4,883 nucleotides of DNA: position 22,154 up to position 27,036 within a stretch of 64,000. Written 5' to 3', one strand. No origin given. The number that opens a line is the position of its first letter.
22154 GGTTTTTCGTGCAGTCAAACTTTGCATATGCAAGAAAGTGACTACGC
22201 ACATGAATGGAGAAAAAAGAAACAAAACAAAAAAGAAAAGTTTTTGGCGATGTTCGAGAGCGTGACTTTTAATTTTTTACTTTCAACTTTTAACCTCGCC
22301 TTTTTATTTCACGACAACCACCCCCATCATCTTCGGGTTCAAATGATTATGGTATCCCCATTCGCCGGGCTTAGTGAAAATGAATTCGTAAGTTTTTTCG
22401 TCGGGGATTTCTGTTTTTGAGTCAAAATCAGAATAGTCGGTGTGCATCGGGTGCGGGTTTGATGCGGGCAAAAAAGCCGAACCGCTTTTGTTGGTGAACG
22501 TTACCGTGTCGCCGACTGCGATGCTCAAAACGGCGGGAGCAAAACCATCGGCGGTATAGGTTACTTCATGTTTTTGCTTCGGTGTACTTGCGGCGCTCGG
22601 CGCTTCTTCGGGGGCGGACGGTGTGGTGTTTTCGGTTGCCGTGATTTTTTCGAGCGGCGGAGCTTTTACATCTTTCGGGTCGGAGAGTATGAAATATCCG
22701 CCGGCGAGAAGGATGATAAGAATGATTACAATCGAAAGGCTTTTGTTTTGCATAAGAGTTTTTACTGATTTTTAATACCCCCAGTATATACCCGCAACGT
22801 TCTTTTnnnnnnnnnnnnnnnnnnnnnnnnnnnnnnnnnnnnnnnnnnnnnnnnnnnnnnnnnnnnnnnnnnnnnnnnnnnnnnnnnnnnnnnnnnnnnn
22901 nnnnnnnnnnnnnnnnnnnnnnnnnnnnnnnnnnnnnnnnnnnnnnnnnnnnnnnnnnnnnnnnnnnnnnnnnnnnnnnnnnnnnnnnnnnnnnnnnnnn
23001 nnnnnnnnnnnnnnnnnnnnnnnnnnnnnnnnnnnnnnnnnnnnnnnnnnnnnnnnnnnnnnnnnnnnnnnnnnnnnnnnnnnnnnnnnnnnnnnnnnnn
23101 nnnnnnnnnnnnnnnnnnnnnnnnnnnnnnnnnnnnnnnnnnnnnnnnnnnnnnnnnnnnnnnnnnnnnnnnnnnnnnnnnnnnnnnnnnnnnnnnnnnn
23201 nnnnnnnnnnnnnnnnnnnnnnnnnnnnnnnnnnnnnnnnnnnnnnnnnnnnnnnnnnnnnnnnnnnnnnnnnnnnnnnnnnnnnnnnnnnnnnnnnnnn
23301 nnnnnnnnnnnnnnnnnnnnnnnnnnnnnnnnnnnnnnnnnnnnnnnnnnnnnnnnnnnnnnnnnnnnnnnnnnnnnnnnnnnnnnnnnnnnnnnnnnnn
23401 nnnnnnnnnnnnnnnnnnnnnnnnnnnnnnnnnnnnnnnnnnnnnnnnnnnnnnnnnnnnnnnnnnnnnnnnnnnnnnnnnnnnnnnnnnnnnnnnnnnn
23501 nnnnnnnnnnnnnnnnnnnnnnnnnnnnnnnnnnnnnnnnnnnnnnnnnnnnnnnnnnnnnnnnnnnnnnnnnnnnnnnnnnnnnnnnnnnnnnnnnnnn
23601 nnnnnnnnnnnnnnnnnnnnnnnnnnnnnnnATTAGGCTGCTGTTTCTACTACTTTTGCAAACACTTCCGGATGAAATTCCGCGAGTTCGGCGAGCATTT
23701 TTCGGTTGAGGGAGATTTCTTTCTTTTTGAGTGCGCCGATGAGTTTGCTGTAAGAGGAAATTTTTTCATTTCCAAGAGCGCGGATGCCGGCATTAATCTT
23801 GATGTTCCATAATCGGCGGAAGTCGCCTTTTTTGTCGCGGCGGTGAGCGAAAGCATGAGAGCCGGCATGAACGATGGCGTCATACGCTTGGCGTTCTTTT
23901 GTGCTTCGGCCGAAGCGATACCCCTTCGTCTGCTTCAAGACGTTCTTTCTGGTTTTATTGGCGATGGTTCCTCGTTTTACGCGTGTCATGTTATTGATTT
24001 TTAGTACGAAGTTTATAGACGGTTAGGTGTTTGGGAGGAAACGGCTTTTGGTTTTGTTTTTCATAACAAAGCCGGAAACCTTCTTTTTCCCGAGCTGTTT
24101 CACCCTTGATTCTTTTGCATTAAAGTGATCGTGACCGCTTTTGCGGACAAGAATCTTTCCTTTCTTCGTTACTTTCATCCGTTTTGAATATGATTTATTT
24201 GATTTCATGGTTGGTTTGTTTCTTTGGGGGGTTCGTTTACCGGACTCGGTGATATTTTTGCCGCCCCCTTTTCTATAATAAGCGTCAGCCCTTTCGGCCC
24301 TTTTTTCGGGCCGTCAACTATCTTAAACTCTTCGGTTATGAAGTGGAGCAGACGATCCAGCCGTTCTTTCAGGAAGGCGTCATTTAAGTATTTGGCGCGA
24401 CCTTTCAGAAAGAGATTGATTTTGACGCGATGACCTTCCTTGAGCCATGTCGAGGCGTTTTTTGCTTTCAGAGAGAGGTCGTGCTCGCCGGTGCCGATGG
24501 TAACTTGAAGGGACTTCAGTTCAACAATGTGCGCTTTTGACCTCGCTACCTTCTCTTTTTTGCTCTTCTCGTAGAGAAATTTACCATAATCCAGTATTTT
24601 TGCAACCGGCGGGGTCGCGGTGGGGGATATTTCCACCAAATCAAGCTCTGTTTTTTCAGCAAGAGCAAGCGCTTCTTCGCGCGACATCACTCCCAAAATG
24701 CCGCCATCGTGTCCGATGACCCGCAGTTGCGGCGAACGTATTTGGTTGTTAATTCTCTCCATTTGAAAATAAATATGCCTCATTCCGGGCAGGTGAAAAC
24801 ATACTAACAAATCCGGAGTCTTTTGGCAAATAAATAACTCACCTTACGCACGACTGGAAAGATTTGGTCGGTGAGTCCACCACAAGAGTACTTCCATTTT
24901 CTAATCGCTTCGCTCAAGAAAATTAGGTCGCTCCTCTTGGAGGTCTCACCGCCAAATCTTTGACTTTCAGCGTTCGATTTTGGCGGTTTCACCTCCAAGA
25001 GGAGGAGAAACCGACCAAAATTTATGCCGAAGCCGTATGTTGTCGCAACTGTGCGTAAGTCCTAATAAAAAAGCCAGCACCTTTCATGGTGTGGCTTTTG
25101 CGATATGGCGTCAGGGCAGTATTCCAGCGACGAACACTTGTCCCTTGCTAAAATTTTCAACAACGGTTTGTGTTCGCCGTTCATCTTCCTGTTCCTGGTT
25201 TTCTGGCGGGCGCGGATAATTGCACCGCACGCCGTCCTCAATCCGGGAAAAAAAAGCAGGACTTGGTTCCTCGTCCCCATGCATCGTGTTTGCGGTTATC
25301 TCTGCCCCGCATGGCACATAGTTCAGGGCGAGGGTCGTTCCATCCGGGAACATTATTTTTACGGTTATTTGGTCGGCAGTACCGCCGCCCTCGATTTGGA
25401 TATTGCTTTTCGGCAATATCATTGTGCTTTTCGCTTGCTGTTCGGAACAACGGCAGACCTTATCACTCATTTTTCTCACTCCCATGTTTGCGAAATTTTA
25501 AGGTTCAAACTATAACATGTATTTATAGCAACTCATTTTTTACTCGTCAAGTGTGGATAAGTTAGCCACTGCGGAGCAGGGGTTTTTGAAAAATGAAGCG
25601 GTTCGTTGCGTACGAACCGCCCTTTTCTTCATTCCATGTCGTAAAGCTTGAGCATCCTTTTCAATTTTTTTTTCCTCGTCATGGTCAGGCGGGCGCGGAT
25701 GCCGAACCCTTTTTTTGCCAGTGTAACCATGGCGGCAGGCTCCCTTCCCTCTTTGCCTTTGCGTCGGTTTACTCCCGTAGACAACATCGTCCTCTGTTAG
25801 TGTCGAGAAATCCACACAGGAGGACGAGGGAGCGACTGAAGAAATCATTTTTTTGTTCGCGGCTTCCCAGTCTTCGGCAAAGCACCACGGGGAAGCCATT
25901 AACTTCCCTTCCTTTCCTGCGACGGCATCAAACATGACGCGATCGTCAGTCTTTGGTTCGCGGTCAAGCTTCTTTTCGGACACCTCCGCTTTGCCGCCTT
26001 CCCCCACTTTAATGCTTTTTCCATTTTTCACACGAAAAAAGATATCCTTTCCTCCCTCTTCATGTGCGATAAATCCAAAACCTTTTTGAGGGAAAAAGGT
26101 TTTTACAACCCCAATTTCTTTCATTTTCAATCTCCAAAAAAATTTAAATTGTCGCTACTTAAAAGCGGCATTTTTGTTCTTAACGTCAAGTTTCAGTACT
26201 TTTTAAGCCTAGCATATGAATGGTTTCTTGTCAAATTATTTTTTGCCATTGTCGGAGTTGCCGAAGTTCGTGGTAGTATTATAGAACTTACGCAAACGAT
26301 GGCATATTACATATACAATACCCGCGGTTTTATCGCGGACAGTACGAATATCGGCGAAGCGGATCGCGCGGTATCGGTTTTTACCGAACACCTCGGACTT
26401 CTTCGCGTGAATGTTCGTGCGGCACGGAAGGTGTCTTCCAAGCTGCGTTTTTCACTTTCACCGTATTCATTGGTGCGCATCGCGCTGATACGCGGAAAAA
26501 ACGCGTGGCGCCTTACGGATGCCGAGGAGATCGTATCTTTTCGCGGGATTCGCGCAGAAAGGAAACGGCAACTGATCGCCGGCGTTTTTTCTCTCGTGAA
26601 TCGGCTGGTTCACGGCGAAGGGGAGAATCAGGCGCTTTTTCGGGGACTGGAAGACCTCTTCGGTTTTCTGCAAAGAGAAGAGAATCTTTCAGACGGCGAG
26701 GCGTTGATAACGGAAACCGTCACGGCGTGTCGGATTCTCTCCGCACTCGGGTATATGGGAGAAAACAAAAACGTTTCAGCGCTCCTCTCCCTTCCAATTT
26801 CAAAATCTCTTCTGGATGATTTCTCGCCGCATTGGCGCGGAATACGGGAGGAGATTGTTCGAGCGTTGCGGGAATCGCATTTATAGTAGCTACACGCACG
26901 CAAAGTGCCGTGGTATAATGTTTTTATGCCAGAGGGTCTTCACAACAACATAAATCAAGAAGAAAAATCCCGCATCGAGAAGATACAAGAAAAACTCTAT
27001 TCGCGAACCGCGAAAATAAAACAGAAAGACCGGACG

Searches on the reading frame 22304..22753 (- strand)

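Call 63: search_protein_families(library=pfam, proteins=[window:22304-22753:-], max_evalue=0.00001)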
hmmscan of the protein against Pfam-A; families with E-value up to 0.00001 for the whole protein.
window:22304-22753:- (149 aa): 1 family
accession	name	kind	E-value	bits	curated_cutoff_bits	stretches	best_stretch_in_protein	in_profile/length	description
PF13473.12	Cupredoxin_1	-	2e-07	31.4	27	1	53-148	14-104/104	Cupredoxin-like domain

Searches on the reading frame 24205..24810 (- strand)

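Call 43: search_protein_families(library=pfam, proteins=[window:24205-24810:-], max_evalue=0.001)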
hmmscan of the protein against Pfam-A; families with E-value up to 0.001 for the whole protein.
window:24205-24810:- (201 aa): 2 families
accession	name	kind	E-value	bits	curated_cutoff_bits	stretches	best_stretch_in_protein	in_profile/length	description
PF05198.21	IF3_N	-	1.6e-29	102.3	26.9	1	20-88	1-69/70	Translation initiation factor IF-3, N-terminal domain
PF00707.27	IF3_C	-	6.8e-11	42.4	34.8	1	96-171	1-75/86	Translation initiation factor IF-3, C-terminal domain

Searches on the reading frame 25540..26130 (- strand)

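Call 63: search_protein_families(library=pfam, proteins=[window:25540-26130:-], max_evalue=0.00001)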
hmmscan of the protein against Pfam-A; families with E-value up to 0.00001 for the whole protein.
window:25540-26130:- (196 aa): 1 family
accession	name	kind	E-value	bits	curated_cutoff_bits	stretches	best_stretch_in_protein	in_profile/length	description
PF00313.28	CSD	-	3e-07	30.7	27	1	7-73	3-55/66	'Cold-shock' DNA-binding domain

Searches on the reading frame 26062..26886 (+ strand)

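Call 63: search_protein_families(library=pfam, proteins=[window:26062-26886:+], max_evalue=0.00001)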
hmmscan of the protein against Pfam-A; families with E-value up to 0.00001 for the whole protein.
window:26062-26886:+ (274 aa): 1 family
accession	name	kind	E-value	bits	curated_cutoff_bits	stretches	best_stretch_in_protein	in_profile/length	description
PF11967.14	RecO_N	-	4.6e-11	43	27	1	84-157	3-77/80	Recombination protein O N terminal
